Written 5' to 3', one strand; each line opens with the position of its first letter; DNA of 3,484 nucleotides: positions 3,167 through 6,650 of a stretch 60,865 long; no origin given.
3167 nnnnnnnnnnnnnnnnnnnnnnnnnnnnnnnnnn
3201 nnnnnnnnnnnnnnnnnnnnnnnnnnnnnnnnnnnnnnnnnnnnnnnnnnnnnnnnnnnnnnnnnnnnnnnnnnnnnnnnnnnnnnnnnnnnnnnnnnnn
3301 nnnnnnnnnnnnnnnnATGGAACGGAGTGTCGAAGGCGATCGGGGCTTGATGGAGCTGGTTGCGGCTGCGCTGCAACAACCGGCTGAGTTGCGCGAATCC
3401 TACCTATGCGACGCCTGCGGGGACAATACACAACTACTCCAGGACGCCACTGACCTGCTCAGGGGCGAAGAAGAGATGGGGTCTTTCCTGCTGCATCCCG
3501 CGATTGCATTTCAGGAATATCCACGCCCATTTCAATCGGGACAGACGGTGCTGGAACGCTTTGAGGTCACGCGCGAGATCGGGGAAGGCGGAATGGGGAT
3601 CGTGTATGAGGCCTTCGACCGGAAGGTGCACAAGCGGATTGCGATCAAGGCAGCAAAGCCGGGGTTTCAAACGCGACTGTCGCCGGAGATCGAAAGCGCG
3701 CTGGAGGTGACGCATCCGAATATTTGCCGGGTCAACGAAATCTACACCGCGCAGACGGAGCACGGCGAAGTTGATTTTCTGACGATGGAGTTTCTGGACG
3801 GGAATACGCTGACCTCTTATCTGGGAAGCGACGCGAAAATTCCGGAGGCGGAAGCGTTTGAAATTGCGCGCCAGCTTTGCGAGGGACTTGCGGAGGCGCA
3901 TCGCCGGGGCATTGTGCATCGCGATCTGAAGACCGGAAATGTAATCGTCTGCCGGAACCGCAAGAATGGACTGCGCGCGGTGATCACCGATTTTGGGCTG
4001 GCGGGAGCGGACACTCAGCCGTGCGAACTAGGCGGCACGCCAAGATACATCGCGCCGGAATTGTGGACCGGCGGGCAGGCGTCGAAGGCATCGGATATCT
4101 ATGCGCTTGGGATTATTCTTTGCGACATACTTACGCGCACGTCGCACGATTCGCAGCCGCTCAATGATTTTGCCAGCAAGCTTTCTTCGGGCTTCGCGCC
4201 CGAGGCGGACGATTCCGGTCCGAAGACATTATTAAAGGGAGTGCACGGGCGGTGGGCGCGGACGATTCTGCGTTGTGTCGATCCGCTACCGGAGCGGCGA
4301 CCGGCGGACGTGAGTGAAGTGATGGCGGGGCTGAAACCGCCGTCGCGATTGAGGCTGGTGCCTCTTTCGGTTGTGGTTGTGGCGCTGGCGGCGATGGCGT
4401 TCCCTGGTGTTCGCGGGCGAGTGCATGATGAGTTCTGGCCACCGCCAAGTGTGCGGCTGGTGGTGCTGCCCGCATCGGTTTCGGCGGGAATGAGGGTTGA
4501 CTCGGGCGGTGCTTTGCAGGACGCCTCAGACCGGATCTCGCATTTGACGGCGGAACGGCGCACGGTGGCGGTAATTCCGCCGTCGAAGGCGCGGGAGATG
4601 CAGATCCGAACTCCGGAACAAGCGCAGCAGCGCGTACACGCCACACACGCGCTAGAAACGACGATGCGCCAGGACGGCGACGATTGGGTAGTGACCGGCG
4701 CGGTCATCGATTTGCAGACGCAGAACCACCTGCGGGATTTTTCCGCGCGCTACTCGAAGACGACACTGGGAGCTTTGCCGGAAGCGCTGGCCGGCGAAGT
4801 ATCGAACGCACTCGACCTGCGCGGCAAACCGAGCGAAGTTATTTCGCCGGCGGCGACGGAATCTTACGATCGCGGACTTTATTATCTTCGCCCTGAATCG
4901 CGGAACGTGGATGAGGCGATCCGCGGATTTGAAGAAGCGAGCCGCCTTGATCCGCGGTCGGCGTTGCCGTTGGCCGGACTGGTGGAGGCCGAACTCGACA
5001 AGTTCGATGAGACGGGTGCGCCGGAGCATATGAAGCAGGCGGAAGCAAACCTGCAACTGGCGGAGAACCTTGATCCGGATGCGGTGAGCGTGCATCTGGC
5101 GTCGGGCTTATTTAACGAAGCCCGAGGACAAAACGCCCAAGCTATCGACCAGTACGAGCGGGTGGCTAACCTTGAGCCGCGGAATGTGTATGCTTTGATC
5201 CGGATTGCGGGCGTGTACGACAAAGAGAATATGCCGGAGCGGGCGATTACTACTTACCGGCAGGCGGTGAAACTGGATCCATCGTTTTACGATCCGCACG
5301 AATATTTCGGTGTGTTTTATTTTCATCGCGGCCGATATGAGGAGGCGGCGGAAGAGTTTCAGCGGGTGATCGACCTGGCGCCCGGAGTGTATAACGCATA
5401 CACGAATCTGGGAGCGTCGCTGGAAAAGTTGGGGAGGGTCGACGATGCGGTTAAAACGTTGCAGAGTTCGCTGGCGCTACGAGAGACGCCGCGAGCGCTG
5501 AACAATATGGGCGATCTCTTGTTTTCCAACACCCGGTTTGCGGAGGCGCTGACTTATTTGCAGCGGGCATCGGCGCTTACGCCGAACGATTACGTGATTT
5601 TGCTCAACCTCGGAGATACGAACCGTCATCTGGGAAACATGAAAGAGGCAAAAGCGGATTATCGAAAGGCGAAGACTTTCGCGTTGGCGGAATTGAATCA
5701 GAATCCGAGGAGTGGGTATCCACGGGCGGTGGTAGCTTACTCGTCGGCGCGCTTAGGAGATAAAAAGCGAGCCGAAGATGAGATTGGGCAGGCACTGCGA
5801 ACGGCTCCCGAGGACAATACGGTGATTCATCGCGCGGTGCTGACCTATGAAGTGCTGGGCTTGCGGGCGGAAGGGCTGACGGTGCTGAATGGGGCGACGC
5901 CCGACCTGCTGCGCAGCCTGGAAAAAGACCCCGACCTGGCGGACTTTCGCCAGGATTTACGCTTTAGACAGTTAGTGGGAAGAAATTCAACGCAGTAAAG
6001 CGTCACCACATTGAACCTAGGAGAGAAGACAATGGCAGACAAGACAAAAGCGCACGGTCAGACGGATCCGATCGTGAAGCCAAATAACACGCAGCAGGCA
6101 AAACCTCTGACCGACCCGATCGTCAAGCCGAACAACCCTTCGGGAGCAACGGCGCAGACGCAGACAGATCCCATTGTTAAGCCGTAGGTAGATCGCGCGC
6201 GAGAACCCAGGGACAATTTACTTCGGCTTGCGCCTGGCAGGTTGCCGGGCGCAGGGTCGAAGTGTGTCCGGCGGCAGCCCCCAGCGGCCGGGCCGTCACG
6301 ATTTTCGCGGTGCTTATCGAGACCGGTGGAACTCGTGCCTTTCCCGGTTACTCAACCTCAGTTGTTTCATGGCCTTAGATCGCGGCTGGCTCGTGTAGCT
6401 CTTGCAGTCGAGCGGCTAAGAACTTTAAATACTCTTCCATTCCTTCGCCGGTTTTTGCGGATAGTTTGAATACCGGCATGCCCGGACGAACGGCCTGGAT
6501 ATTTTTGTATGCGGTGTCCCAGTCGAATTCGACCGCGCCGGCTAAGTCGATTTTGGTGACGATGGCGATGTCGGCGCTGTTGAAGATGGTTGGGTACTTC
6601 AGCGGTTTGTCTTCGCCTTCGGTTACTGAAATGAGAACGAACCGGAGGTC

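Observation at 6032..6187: Untracked 51-aa ORF with three TDPIVKP(NN) repeats that differ only at synonymous sites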

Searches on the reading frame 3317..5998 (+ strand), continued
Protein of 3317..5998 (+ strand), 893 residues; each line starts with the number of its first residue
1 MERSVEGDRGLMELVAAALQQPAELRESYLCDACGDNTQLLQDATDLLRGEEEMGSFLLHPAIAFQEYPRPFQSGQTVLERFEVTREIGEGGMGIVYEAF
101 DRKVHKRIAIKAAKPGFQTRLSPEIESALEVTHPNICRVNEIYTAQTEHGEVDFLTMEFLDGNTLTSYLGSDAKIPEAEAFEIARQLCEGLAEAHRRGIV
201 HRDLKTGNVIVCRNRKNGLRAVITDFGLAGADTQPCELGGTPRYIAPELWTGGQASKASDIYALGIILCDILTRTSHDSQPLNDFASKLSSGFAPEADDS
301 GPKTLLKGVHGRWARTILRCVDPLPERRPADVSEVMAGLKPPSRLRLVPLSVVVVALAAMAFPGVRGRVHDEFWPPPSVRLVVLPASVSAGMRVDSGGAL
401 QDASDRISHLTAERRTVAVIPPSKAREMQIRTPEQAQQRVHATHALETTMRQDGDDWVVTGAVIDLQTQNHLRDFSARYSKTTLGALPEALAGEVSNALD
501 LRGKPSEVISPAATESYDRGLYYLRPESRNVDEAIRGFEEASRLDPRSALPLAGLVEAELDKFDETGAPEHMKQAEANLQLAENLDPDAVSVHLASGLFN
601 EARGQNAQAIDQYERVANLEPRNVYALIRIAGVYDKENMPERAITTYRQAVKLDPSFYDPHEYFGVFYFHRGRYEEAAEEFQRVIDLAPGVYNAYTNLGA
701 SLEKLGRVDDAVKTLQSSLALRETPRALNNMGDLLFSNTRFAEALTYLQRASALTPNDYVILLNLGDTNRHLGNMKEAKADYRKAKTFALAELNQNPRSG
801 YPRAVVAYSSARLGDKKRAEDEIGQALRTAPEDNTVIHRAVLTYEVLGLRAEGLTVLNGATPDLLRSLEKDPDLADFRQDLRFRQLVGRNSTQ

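Call 51: find_encoding_contigs(protein=P0046, flank=6000, max_places=2)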
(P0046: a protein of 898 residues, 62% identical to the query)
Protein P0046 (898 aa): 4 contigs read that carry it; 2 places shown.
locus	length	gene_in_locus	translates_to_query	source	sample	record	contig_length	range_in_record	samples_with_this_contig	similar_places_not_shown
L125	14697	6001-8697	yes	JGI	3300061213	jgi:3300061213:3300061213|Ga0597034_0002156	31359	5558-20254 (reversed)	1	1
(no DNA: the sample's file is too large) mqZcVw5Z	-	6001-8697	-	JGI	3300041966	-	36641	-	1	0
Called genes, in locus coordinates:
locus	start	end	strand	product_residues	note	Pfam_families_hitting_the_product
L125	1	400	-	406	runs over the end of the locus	PF00871:Acetate_kinase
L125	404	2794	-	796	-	PF09364:XFP_N, PF03894:XFP, PF09363:XFP_C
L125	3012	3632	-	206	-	-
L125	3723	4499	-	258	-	PF00106:adh_short, PF08659:KR, PF23441:SDR (weak), PF13561:adh_short_C2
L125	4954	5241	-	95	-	-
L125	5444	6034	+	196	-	PF07638:Sigma70_ECF, PF08281:Sigma70_r4_2 (weak)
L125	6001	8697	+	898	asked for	PF13428:TPR_14 (faint), PF13431:TPR_17 (faint), PF00069:Pkinase, PF07714:PK_Tyr_Ser-Thr, PF25064:ARM_TT21_5th (faint), PF00515:TPR_1 (faint), PF13432:TPR_16 (weak), PF14559:TPR_19 (weak), +8 more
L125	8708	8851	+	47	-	-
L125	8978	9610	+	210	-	-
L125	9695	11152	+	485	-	PF01636:APH, PF22740:PapZ_C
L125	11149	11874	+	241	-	PF00483:NTP_transferase, PF12804:NTP_transf_3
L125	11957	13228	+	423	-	PF00069:Pkinase, PF07714:PK_Tyr_Ser-Thr, PF03544:TonB_C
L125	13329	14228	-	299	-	PF01149:Fapy_DNA_glyco, PF06831:H2TH, PF06827:zf-FPG_IleRS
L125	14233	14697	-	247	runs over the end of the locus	PF26472:DUF8147 (faint)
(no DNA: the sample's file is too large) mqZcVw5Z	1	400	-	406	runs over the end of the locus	PF00871:Acetate_kinase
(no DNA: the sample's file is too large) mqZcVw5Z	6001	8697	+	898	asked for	PF13428:TPR_14 (faint), PF13431:TPR_17 (faint), PF00069:Pkinase, PF07714:PK_Tyr_Ser-Thr, PF25064:ARM_TT21_5th (faint), PF00515:TPR_1 (faint), PF13432:TPR_16 (weak), PF14559:TPR_19 (weak), +8 more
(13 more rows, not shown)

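Call 52: find_encoding_contigs(protein=P0052, flank=6000, max_places=2)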
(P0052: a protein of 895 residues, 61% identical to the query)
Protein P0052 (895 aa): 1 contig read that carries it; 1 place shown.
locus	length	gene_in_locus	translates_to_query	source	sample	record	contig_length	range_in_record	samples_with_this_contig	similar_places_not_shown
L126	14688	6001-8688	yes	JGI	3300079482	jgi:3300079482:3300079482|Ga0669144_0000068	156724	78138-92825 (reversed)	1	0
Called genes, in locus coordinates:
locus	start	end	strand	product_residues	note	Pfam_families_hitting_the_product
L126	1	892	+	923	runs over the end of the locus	PF02368:Big_2, PF26182:Ig_NUP210_5th (faint), PF02368:Big_2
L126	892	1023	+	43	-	-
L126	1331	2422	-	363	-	PF09994:T6SS_Tle1-like_cat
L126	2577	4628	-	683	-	PF13091:PLDc_2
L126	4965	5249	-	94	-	-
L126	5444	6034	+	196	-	PF07638:Sigma70_ECF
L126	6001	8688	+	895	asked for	PF13428:TPR_14 (faint), PF13431:TPR_17 (faint), PF00069:Pkinase, PF07714:PK_Tyr_Ser-Thr, PF01636:APH (faint), PF21033:RMD1-3 (faint), PF00515:TPR_1 (weak), PF13424:TPR_12 (weak), +9 more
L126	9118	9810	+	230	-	-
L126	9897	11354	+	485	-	PF01636:APH, PF22740:PapZ_C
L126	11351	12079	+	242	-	PF00483:NTP_transferase, PF12804:NTP_transf_3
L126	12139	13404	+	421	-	PF00069:Pkinase, PF07714:PK_Tyr_Ser-Thr, PF03544:TonB_C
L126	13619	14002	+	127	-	PF13924:Lipocalin_5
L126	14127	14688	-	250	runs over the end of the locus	PF00072:Response_reg, PF04397:LytTR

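Call 57: find_encoding_contigs(protein=P0054, flank=5000, max_places=1)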
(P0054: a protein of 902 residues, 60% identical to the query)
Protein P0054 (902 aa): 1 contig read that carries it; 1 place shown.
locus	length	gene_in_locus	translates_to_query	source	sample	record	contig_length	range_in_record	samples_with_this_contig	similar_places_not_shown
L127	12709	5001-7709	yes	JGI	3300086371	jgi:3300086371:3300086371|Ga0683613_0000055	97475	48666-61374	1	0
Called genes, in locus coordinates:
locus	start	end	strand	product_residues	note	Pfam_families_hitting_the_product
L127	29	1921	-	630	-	PF07731:Cu-oxidase_2, PF07732:Cu-oxidase_3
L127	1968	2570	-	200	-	PF13302:Acetyltransf_3, PF00583:Acetyltransf_1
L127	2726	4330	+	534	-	PF10079:Rossmann-like_BshC, PF24850:CC_BshC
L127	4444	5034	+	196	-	PF07638:Sigma70_ECF, PF08281:Sigma70_r4_2 (faint)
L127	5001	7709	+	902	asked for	PF13428:TPR_14 (faint), PF00069:Pkinase, PF07714:PK_Tyr_Ser-Thr, PF01636:APH (faint), PF13374:TPR_10 (faint), PF13414:TPR_11 (faint), PF13424:TPR_12 (weak), PF14559:TPR_19 (weak), +11 more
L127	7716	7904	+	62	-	-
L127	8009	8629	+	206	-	-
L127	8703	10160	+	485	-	PF01636:APH, PF22740:PapZ_C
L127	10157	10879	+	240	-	PF00483:NTP_transferase, PF12804:NTP_transf_3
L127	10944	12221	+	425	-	PF00069:Pkinase, PF07714:PK_Tyr_Ser-Thr, PF03544:TonB_C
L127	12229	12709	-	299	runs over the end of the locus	PF01149:Fapy_DNA_glyco, PF06831:H2TH, PF06827:zf-FPG_IleRS (weak)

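Call 58: find_encoding_contigs(protein=P0064, flank=5000, max_places=1)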
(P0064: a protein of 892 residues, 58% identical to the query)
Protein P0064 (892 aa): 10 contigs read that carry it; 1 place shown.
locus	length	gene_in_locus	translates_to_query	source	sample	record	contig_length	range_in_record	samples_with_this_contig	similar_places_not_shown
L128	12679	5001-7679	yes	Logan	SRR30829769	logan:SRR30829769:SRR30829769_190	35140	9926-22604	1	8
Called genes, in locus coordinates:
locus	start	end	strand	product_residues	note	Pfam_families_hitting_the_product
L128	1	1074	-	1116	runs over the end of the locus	PF13620:CarboxypepD_reg, PF17210:SdrD_B (weak), PF22904:NOMO1-like_2nd (weak), PF07715:Plug (weak), PF25183:OMP_b-brl_4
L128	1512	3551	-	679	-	PF13091:PLDc_2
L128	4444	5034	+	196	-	PF07638:Sigma70_ECF, PF08281:Sigma70_r4_2 (weak)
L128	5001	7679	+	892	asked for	PF00069:Pkinase, PF07714:PK_Tyr_Ser-Thr, PF13414:TPR_11 (weak), PF13424:TPR_12 (weak), PF13432:TPR_16 (weak), PF14559:TPR_19 (weak), PF13424:TPR_12, PF14559:TPR_19, +11 more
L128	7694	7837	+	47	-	-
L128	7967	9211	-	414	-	PF00909:Ammonium_transp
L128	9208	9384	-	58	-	-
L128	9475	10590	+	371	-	PF00355:Rieske, PF19112:VanA_C (weak)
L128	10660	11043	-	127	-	PF11964:SpoIIAA-like (weak)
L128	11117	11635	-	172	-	PF12973:Cupin_7 (weak), PF05899:Cupin_3 (faint), PF07883:Cupin_2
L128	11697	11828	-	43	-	-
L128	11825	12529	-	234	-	PF01578:Cytochrom_C_asm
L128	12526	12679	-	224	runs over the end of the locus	PF03379:CcmB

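Call 59: find_encoding_contigs(protein=P0067, flank=5000, max_places=1)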
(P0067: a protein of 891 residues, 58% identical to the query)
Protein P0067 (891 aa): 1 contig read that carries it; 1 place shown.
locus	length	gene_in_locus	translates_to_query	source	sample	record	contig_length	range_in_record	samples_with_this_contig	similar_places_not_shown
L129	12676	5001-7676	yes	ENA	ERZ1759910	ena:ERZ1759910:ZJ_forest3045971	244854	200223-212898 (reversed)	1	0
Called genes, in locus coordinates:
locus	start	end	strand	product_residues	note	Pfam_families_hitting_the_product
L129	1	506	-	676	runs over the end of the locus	PF13091:PLDc_2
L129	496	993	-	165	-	-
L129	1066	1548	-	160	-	-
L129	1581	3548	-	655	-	-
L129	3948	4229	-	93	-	-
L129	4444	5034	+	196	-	PF07638:Sigma70_ECF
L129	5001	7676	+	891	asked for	PF13374:TPR_10 (faint), PF00069:Pkinase, PF07714:PK_Tyr_Ser-Thr, PF13432:TPR_16 (weak), PF13424:TPR_12 (weak), PF13432:TPR_16 (weak), PF13424:TPR_12, PF14559:TPR_19 (weak), +16 more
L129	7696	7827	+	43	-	-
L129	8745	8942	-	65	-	-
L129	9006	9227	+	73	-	-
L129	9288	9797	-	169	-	PF08327:AHSA1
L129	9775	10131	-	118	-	PF01022:HTH_5 (weak), PF12840:HTH_20 (weak)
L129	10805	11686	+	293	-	PF00561:Abhydrolase_1, PF12697:Abhydrolase_6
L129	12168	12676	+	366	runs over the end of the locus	PF07228:SpoIIE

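Call 66: find_encoding_contigs(protein=P0059, flank=4000, max_places=1)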
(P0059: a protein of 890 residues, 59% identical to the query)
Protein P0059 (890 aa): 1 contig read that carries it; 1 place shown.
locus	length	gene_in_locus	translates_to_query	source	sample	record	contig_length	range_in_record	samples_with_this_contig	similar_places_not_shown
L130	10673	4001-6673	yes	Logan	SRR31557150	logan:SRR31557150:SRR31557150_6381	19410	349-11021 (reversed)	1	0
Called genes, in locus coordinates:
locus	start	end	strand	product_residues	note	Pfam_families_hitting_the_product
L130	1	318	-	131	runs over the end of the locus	PF02627:CMD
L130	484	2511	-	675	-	PF13091:PLDc_2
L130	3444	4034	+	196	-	PF07638:Sigma70_ECF, PF08281:Sigma70_r4_2 (weak)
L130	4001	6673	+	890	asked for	PF00069:Pkinase, PF07714:PK_Tyr_Ser-Thr, PF01636:APH (faint), PF13428:TPR_14 (faint), PF13374:TPR_10 (faint), PF13432:TPR_16 (weak), PF13424:TPR_12 (weak), PF14559:TPR_19, +11 more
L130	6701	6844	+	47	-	-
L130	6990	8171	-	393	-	PF01266:DAO (faint), PF03486:HI0933_like (weak), PF05834:Lycopene_cycl (weak), PF07992:Pyr_redox_2, PF13450:NAD_binding_8 (weak)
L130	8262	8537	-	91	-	-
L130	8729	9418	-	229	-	-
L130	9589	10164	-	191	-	PF02698:DUF218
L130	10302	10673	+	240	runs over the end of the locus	?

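Call 67: find_encoding_contigs(protein=P0071, flank=4000, max_places=1)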
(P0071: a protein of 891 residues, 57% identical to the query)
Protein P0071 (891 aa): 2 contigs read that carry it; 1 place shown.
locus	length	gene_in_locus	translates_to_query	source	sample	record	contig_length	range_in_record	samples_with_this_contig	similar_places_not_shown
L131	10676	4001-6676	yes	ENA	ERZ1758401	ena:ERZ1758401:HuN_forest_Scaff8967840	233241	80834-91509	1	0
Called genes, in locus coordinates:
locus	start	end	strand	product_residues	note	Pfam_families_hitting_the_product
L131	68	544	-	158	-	-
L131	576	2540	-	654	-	-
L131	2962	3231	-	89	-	-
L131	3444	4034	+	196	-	PF07638:Sigma70_ECF, PF08281:Sigma70_r4_2 (faint)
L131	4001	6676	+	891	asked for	PF13428:TPR_14 (faint), PF00069:Pkinase, PF07714:PK_Tyr_Ser-Thr, PF00515:TPR_1 (weak), PF13432:TPR_16 (weak), PF14559:TPR_19 (weak), PF13424:TPR_12 (weak), PF13432:TPR_16 (weak), +9 more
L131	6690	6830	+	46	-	-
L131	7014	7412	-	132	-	PF07883:Cupin_2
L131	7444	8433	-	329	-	PF00248:Aldo_ket_red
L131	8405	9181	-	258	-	-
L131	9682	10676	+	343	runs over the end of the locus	PF07228:SpoIIE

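Call 68: find_encoding_contigs(protein=P0074, flank=4000, max_places=1)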
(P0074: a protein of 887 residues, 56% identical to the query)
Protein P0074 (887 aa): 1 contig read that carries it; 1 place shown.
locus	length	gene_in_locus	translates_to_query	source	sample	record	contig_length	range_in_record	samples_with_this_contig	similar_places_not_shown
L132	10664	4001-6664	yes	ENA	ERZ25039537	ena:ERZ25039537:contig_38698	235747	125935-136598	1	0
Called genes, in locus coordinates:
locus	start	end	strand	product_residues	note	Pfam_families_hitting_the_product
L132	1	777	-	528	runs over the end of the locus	-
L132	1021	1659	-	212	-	-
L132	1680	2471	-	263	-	-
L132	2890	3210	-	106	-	-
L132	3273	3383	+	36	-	-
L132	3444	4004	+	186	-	PF07638:Sigma70_ECF, PF08281:Sigma70_r4_2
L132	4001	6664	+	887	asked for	PF13428:TPR_14 (faint), PF00069:Pkinase, PF07714:PK_Tyr_Ser-Thr, PF01636:APH (faint), PF13374:TPR_10 (faint), PF13424:TPR_12 (faint), PF13432:TPR_16 (weak), PF14559:TPR_19 (weak), +11 more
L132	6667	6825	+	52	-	-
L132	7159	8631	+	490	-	PF01364:Peptidase_C25 (faint)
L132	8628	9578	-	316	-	PF13649:Methyltransf_25 (weak)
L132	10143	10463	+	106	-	-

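Call 82: search_protein_families(library=pfam, proteins=[L039:9384-10004:+, L039:10576-11343:+, L039:11846-12502:+, L039:12506-14125:-, L082:4838-5314:+, L082:5311-5988:+, L023:9090-9578:+, L023:9592-10266:+, L023:11197-12513:-, L040:8547-8906:+], max_evalue=0.001)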
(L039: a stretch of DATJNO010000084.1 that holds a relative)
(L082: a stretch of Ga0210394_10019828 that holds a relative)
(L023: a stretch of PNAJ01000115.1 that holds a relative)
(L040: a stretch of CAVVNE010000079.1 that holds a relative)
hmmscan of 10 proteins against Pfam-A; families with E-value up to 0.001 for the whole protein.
L039:9384-10004:+ (206 aa): 0 families

L039:10576-11343:+ (255 aa): 2 families
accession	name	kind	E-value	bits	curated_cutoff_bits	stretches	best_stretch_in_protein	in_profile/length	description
PF00112.29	Peptidase_C1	-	6.2e-16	59.6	20.7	1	31-233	1-203/220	Papain family cysteine protease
PF13529.12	Peptidase_C39_2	-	0.00011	23.2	24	1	143-220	75-143/143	Peptidase_C39 like family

L039:11846-12502:+ (218 aa): 1 family
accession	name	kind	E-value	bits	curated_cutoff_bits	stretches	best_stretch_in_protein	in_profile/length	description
PF16289.11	PIN_12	-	9.6e-06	26.5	32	1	4-111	1-110/172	PIN domain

L039:12506-14125:- (539 aa): 3 families
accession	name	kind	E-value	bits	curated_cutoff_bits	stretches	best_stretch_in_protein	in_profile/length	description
PF01436.27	NHL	-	6.4e-13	48.5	20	1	400-428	1-28/28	NHL repeat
PF08450.18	SGL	-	1e-06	29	26.3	0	487-523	179-214/246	SMP-30/Gluconolactonase/LRE-like region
PF17170.10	DUF5128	-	5.5e-05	22.9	22.9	0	355-465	53-153/321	6-bladed beta-propeller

L082:4838-5314:+ (158 aa): 2 families
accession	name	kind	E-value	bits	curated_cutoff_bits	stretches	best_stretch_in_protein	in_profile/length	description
PF12385.14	Peptidase_C70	-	1e-08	35.7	19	1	4-123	8-126/141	Papain-like cysteine protease AvrRpt2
PF13529.12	Peptidase_C39_2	-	1.9e-05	25.7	24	1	3-120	3-142/143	Peptidase_C39 like family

L082:5311-5988:+ (225 aa): 0 families

L023:9090-9578:+ (162 aa): 2 families
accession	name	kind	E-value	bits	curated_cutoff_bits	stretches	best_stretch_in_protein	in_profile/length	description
PF12385.14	Peptidase_C70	-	5.8e-10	39.7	19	1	3-128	5-127/141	Papain-like cysteine protease AvrRpt2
PF13529.12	Peptidase_C39_2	-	7.3e-08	33.5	24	1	5-124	3-142/143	Peptidase_C39 like family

L023:9592-10266:+ (224 aa): 0 families

L023:11197-12513:- (438 aa): 3 families
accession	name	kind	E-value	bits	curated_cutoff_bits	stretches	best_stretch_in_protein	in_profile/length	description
PF00083.30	Sugar_tr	-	1.8e-29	103.3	22.3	2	25-236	4-208/452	Sugar (and other) transporter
PF07690.21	MFS_1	-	1.4e-23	83.8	33.4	1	68-385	37-340/347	Major Facilitator Superfamily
PF19770.4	DUF6256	-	0.00027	21.5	25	1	262-307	48-93/109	Family of unknown function (DUF6256)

L040:8547-8906:+ (119 aa): 0 families

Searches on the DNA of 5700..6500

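Call 85: search_rna_families(source=window, start=5700, end=6500, threshold=evalue, max_evalue=1)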
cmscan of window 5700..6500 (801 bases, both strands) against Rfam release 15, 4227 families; matches with E-value up to 1: 0.
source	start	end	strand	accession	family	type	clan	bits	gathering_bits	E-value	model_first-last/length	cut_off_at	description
